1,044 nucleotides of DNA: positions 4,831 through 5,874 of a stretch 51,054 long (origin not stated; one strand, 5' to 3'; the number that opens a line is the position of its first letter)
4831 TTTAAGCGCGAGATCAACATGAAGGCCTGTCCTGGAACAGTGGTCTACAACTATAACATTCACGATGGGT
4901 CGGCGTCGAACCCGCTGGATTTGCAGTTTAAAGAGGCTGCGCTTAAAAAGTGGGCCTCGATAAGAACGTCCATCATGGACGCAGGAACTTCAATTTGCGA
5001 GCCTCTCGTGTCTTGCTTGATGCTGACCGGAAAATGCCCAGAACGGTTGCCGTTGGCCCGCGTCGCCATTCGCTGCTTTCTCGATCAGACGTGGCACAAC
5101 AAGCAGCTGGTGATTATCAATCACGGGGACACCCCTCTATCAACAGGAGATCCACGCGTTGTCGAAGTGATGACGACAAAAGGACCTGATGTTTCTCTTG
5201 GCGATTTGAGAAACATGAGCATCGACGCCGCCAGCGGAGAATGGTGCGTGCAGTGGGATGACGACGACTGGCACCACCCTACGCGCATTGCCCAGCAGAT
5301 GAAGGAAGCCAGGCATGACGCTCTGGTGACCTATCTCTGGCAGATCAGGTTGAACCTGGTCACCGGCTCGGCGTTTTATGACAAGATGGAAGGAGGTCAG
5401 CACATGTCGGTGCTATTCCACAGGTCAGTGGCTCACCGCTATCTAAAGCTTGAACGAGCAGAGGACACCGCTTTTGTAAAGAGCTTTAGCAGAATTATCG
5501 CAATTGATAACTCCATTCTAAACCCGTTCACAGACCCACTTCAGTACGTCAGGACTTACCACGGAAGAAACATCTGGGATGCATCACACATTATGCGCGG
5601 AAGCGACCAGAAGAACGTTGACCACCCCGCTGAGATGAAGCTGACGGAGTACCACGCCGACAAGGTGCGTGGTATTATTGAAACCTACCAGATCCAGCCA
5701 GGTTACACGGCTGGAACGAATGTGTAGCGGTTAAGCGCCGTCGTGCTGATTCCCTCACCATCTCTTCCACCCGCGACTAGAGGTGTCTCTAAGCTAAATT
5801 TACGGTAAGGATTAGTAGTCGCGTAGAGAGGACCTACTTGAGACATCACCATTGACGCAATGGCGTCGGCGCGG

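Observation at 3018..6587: Glycosyltransferase island beside gene 55: a membrane protein, an unknown protein, a PG-binding domain fused to two GT2 domains, and a convergent GT2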

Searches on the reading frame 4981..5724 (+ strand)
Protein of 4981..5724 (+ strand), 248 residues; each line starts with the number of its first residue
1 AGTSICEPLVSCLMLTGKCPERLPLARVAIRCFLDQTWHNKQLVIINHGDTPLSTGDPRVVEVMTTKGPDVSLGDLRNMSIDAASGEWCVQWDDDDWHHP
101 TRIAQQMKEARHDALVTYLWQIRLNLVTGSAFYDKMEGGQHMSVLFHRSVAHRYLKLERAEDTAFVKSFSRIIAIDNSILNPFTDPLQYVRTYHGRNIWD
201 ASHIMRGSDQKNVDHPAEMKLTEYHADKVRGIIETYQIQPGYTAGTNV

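Call 22: search_solved_structures(query=A2, max_evalue=1, show_alignments=3)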
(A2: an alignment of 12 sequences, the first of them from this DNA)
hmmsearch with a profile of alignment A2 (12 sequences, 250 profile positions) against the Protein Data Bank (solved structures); distinct sequences matched with E-value up to 1: 8.
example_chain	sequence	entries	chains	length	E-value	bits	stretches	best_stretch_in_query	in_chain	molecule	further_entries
6p61_A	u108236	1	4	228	0.033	16.5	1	24-96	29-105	Glycosyltransferase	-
5hea_A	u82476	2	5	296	0.037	16.4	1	27-96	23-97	Putative glycosyltransferase (GalT1)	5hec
9jma_A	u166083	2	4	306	0.039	16.3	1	7-102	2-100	GalNAc(5)-diNAcBac-PP-undecaprenol beta-1,3-glucosyltransferase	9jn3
3bcv_A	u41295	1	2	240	0.1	14.9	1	27-103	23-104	Putative glycosyltransferase protein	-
9yin_A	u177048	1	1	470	0.61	12.4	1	18-123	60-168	Sf11 portal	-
1h7l_A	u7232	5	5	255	0.68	12.2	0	25-105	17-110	SPORE COAT POLYSACCHARIDE BIOSYNTHESIS PROTEIN SPSA | PROTEIN (SPORE COAT POLYSACCHARIDE BIOSYNTHESIS PROTEIN SPSA)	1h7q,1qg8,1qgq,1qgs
7aoi_XB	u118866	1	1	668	0.69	12.2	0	51-107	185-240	DEAD-box helicase, putative,mt-LAF2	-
6yxx_EB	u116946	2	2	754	0.86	11.9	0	51-107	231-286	DEAD-box helicase, putative | mt-LAF2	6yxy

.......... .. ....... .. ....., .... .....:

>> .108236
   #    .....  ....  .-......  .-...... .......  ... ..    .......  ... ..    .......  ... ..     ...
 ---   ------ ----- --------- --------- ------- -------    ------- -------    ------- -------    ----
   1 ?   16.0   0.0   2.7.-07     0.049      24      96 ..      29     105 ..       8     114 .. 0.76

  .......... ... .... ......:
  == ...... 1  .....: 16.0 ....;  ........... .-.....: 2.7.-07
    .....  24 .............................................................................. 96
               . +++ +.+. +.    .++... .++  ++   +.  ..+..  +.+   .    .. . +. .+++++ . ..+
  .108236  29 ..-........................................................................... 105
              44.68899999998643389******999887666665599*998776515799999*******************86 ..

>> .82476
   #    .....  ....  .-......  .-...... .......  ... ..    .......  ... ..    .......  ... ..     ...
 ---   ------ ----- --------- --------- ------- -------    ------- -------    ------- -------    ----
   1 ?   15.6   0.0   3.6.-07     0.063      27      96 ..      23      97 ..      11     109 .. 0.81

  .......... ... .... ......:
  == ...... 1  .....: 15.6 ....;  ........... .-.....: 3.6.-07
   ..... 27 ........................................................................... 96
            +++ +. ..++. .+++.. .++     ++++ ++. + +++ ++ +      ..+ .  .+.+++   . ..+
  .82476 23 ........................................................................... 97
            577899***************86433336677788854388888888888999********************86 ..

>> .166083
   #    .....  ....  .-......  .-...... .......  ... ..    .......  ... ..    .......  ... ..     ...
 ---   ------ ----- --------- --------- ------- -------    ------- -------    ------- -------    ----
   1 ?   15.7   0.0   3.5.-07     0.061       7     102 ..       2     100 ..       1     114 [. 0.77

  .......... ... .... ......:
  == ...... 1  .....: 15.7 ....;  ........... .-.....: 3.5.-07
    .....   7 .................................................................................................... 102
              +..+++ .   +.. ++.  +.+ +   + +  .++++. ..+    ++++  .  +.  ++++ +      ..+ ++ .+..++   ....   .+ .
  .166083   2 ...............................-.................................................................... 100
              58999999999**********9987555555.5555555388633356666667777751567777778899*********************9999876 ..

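Call 34: find_homologous_proteins(query=A2, max_evalue=0.001)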
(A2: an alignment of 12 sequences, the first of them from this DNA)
Query A2 (12 sequences) (248 aa, profile of the alignment): 771 proteins with E <= 0.001 among 2090 candidates; the best 120 are listed.
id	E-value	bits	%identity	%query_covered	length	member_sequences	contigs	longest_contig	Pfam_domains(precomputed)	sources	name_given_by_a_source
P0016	4.5e-127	440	53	96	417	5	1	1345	PF00535.33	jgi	-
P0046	5.3e-110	385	53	94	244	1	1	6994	PF00535.33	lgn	-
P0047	8.5e-109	381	51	93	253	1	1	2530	PF00535.33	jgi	jgi:glycosyltransferase involved in cell wall biosynthesis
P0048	3.8e-98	346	49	93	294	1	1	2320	PF00535.33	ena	-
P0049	4.6e-98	345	50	92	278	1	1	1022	PF00535.33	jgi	jgi:glycosyltransferase involved in cell wall biosynthesis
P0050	8.6e-86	305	51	69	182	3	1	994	PF00535.33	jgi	jgi:glycosyltransferase involved in cell wall biosynthesis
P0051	2.7e-82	294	50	81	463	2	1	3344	PF00535.33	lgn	-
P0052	8.9e-77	276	46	80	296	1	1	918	PF00535.33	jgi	jgi:glycosyltransferase involved in cell wall biosynthesis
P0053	1.8e-65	239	40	93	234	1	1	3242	PF00535.33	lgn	-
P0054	8.7e-65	236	43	79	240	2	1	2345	-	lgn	-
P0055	2.1e-63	232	60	56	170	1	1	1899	-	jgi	jgi:hypothetical protein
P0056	9.0e-63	230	41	92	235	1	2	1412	PF00535.33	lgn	-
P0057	1.2e-62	229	43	80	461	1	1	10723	PF00535.33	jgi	jgi:hypothetical protein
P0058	1.7e-62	229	42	93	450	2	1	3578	PF00535.33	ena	-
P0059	3.0e-61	225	40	92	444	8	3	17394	PF00535.33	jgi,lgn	jgi:glycosyltransferase involved in cell wall biosynthesis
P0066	2.6e-59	218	40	92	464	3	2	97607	PF00535.33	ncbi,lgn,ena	-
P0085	6.3e-54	201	45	81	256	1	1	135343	PF00535.33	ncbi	-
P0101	2.1e-50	189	41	81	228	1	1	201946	PF00535.33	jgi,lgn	-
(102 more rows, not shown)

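Call 36: find_encoding_contigs(protein=P0085, flank=10000, max_places=1)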
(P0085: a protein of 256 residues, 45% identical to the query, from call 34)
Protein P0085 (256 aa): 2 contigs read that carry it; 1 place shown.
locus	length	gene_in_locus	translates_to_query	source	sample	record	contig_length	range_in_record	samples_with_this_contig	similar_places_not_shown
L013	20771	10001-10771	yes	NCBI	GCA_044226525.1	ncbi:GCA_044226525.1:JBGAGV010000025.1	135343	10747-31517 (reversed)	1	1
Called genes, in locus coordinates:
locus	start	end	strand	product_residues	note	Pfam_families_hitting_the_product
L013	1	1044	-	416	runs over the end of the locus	PF01011:PQQ (faint), PF13360:PQQ_2, PF13570:Beta-prop_ACSF4 (weak)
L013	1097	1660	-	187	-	-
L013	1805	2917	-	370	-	PF00144:Beta-lactamase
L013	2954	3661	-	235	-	PF01790:LGT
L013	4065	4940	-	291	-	PF00696:AA_kinase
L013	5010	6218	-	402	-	PF01960:ArgJ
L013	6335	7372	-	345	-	PF01118:Semialdhyde_dh, PF22698:Semialdhyde_dhC_1, PF02774:Semialdhyde_dhC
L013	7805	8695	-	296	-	-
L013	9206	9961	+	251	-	PF00685:Sulfotransfer_1 (faint)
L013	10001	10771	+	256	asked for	PF00535:Glycos_transf_2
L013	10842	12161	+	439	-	-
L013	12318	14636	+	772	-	PF11051:Mannosyl_trans3, PF01075:Glyco_transf_9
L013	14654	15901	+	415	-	PF05050:Methyltransf_21, PF08242:Methyltransf_12 (faint), PF13489:Methyltransf_23 (weak), PF08241:Methyltransf_11, PF13649:Methyltransf_25 (weak)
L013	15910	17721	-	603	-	PF03572:Peptidase_S41 (faint)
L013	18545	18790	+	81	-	-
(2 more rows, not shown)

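Call 37: find_encoding_contigs(protein=P0101, flank=10000, max_places=1)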
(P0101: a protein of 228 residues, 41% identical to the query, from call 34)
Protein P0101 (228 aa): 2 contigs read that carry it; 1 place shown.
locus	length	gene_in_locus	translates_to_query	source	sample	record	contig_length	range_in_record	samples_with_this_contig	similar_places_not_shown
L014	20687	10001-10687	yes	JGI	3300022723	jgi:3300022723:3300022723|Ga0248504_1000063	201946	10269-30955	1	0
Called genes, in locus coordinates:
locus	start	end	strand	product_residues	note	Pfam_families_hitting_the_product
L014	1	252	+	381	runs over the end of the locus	PF05830:NodZ (weak)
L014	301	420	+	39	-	-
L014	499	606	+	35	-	-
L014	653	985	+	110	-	-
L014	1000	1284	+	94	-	-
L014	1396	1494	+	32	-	-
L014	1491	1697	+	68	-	-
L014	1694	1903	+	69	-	-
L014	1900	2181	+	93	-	-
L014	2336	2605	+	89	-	-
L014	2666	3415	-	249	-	PF01764:Lipase_3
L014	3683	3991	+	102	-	-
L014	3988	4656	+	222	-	-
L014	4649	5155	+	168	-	-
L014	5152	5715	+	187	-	PF13489:Methyltransf_23 (weak), PF08241:Methyltransf_11, PF13649:Methyltransf_25 (weak)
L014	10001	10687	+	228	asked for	PF00535:Glycos_transf_2 (weak)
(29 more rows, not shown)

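Call 38: find_encoding_contigs(protein=P0066, flank=10000, max_places=1)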
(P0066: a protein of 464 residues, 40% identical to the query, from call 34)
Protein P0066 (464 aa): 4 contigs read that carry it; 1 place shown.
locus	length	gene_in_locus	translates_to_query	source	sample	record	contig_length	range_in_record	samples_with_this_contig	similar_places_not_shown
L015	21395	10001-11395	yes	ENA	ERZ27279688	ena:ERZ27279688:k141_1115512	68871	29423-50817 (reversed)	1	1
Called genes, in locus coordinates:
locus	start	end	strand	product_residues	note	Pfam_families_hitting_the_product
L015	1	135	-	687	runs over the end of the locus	PF16875:Glyco_hydro_36N, PF02065:Melibiase, PF16874:Glyco_hydro_36C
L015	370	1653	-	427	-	PF22177:PBP1_XylR, PF13377:Peripla_BP_3, PF12833:HTH_18, PF00165:HTH_AraC (weak)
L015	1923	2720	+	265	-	-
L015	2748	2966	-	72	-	-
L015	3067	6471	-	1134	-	PF00069:Pkinase, PF23414:Beta-prop_EML_2, PF25173:Beta-prop_WDR3_1st, PF25174:Beta-prop_THOC3, PF23381:Beta-prop_IFT122_1st, PF25175:Beta-prop_WDR5, PF24805:EIF3I, PF24807:WD40_CDC20-Fz, +55 more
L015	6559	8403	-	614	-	PF01075:Glyco_transf_9, PF11051:Mannosyl_trans3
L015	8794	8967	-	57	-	-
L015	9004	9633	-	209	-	PF04542:Sigma70_r2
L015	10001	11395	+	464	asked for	PF00535:Glycos_transf_2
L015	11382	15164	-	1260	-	PF14592:Chondroitinas_B, PF07679:I-set (faint), PF07081:DUF1349 (faint)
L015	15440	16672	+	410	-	-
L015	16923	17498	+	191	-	-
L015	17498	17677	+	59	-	-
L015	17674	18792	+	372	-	PF00672:HAMP, PF00512:HisKA, PF02518:HATPase_c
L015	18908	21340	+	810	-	PF00391:PEP-utilizers, PF01326:PPDK_N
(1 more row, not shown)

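Call 39: find_related_loci(query=A2, collection=genome_contigs, flank=8000)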
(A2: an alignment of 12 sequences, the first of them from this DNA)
Query A2 (248 aa) in genome_contigs; peptide patterns used: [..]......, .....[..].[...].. (x = any residue, [..] = any of these).
536 stretches matched a pattern; 433 encode a relative of the query (tblastn E <= 1e-3); the best 80 are kept; 80 distinct loci.
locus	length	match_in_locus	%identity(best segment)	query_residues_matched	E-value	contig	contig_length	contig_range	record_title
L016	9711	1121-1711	48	8-205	4e-64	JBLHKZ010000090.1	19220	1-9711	MAG: Limisphaerales bacterium isolate 3300054698_143 Ga0535670_0004700, whole genome shotgun sequence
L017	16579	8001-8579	45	9-210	2e-52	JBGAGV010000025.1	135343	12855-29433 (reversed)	MAG: Chthoniobacteraceae bacterium isolate MAG_MBR_H125.92 MBRH125-92_opera_contig_714, whole genome shotgun sequence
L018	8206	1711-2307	43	7-213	8e-52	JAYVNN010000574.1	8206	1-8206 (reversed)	MAG: Chthoniobacter sp. isolate GL65_DN_metabat_42_sub GL65_DN_metabat_42_sub_573, whole genome shotgun sequence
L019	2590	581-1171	44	9-213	2e-50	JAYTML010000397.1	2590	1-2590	MAG: Chthoniobacter sp. isolate GFS_3651 GFS_3651_396, whole genome shotgun sequence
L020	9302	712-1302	43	9-211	1e-46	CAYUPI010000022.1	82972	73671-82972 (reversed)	MAG TPA_asm: uncultured Verrucomicrobiota bacterium isolate binchicken_co185_233 genome assembly, contig: NODE_383_lengt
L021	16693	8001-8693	37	5-206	2e-39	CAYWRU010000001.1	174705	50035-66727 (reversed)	MAG TPA_asm: uncultured bacterium isolate SRP257259_co1_296 genome assembly, contig: NODE_62_length_174705_cov_6.226201,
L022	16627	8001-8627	37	2-206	2e-37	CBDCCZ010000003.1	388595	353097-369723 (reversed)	MAG: Kofleriaceae bacterium isolate caca1a31-1498-42b1-a768-ee45f3446b2d genome assembly, contig: contig_3, whole genome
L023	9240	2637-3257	38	4-206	1e-35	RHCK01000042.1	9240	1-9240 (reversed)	MAG: Acidimicrobiia bacterium isolate WBB_6_010 contig_100_41, whole genome shotgun sequence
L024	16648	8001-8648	37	7-217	2e-34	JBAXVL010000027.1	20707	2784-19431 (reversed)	MAG: Actinomycetota bacterium isolate ELA686 MAG686_27, whole genome shotgun sequence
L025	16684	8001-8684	33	2-233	3e-34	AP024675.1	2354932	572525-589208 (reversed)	MAG: Bacteroidetes bacterium KatS3mg041 DNA, complete genome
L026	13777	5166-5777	35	5-204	4e-34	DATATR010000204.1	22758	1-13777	MAG TPA_asm: Polyangiaceae bacterium isolate SMAG_U5551 k141_1197557, whole genome shotgun sequence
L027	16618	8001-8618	37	5-206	2e-33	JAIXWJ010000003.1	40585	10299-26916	MAG: Actinomycetes bacterium isolate D4_MAG_00014 pond_D4_MAG_00014_000000000007, whole genome shotgun sequence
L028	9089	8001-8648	36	7-217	8e-33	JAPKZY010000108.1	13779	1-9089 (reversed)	MAG: Actinomycetota bacterium isolate LacPavin_0920_WC57_MAG_51_13 LacPavin_0920_WC57_scaffold_138435, whole genome shot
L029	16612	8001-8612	36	7-206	1e-32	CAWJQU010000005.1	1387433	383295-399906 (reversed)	MAG: uncultured delta proteobacterium isolate MFD03804.bin.2.191 genome assembly, contig: contig_45557, whole genome sho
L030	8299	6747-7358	35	10-221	2e-32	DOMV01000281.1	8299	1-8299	MAG TPA_asm: Planctomycetaceae bacterium isolate UBA8133 contig_7499, whole genome shotgun sequence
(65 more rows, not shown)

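Call 40: find_related_loci(query=A2, collection=viral_contigs, flank=10000)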
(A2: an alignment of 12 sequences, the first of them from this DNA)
Query A2 (248 aa) in viral_contigs; peptide patterns used: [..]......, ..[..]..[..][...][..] (x = any residue, [..] = any of these).
65 stretches matched a pattern; 53 encode a relative of the query (tblastn E <= 1e-3); 52 distinct loci.
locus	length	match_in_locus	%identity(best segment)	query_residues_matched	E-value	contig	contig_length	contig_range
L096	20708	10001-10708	62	7-242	4e-100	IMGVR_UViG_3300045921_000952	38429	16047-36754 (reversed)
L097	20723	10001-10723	53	7-245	2e-83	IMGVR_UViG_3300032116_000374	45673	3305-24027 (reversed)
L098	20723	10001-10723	53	7-245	2e-83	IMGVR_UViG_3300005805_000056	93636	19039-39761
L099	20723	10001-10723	53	7-245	2e-83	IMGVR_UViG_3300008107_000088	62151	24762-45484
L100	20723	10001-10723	53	7-245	3e-83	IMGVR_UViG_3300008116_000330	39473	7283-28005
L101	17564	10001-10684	37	4-230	2e-36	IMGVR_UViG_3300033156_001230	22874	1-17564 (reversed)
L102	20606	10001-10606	38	1-205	5e-36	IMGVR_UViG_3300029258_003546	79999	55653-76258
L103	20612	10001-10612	40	8-205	1e-34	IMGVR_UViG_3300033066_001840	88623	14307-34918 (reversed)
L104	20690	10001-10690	33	3-236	3e-31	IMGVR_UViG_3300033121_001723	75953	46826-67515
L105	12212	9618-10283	34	7-221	4e-29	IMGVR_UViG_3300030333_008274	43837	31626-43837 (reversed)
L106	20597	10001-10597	38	1-205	4e-28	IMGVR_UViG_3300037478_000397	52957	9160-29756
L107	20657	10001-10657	30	13-237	2e-27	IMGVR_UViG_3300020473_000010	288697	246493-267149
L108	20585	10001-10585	30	8-203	5e-22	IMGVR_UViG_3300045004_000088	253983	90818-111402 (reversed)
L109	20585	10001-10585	30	8-203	5e-22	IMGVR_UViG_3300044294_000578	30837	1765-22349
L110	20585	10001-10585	30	8-203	5e-22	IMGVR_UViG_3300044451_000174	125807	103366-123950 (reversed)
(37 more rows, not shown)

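Call 45: predict_structure(alignment_id=A2)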
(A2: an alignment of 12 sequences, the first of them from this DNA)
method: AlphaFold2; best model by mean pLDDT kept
length: 248 residues; sequences in the alignment: 12
mean_pLDDT: 82.8   pTM: 0.83
mean pLDDT of the five models: 82.8, 82.6, 82.1, 79.2, 67.7
residues with pLDDT >= 90: 123; 70-90: 82; 50-70: 19; < 50: 24
segments of 3 or more residues with pLDDT < 50: 1-3, 196-215
pLDDT, mean of each block of 10 residues (from residue 1): 70 90 91 96 95 91 92 90 95 93 96 92 83 82 88 73 73 91 92 59 35 52 89 92 68
secondary structure, 60 per line:
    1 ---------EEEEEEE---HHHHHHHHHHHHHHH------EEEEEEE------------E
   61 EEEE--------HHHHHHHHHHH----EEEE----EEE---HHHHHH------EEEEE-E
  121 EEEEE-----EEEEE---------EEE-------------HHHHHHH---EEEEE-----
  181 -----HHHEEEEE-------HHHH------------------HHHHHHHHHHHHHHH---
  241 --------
elements in order: E10-16 H20-34 E41-47 E60-64 H73-83 E88-91 E96-98 H102-107 E114-118 E120-125 E131-135 E145-147 H161-167 E171-175 E189-193 H201-204 H223-237

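Call 49: fold_search(model_id=the predicted structure, library=pdb)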
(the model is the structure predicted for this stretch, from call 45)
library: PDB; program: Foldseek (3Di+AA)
matches with E <= 10: 1490; with E <= 0.001: 259
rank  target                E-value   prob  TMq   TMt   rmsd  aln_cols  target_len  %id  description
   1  8viw_A                2.0e-10  1.00  0.64  0.31  12.7       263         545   14  Cryo-EM structure of heparosan synthase 2 from Pasteurella multocida with polysaccharide in the GlcNAc-T active site (released 2024-07-24)
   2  6p61_C                2.6e-10  1.00  0.58  0.75   3.2       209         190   18  Structure of a Glycosyltransferase from Leptospira borgpetersenii serovar Hardjo-bovis (strain JB197) (released 2019-07-10)
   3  8vh8_A                4.0e-10  1.00  0.60  0.30  12.0       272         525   14  Crystal structure of heparosan synthase 2 from Pasteurella multocida at 2.85 A (released 2024-09-04)
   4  6p61_B                6.0e-10  1.00  0.59  0.75   3.1       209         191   17  Structure of a Glycosyltransferase from Leptospira borgpetersenii serovar Hardjo-bovis (strain JB197) (released 2019-07-10)
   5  8vh8_D                6.4e-10  1.00  0.59  0.30  12.1       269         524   14  Crystal structure of heparosan synthase 2 from Pasteurella multocida at 2.85 A (released 2024-09-04)
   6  5hea_A                7.2e-10  1.00  0.55  0.49  11.9       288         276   16  CgT structure in hexamer (released 2016-08-31)
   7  8vh7_B                7.7e-10  1.00  0.64  0.32  11.5       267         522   13  Crystal structure of heparosan synthase 2 from Pasteurella multocida at 1.98 A (released 2024-07-24)
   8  8vh7_A                8.7e-10  1.00  0.63  0.32  11.5       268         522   14  Crystal structure of heparosan synthase 2 from Pasteurella multocida at 1.98 A (released 2024-07-24)
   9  8vh8_B                9.8e-10  1.00  0.63  0.31  11.7       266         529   14  Crystal structure of heparosan synthase 2 from Pasteurella multocida at 2.85 A (released 2024-09-04)
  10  2z86_B                1.9e-09  1.00  0.58  0.26  11.8       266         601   17  Crystal structure of chondroitin polymerase from Escherichia coli strain K4 (K4CP) complexed with UDP-GlcUA and UDP (released 2008-09-16)
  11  8vh8_C                2.3e-09  1.00  0.63  0.31   2.7       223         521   15  Crystal structure of heparosan synthase 2 from Pasteurella multocida at 2.85 A (released 2024-09-04)
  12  1h7q                  3.1e-09  1.00  0.59  0.60  10.1       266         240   15  dTDP-MANGANESE COMPLEX OF SPSA FROM BACILLUS SUBTILIS (released 2001-12-13)
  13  6p61_A                6.0e-09  1.00  0.56  0.70   3.7       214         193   16  Structure of a Glycosyltransferase from Leptospira borgpetersenii serovar Hardjo-bovis (strain JB197) (released 2019-07-10)
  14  1qg8                  6.0e-09  1.00  0.57  0.60  10.1       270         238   15  NATIVE (MAGNESIUM-CONTAINING) SPSA FROM BACILLUS SUBTILIS (released 2000-04-21)
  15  1h7l                  1.2e-08  1.00  0.60  0.62   9.9       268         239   15  dTDP-MAGNESIUM COMPLEX OF SPSA FROM BACILLUS SUBTILIS (released 2001-12-13)
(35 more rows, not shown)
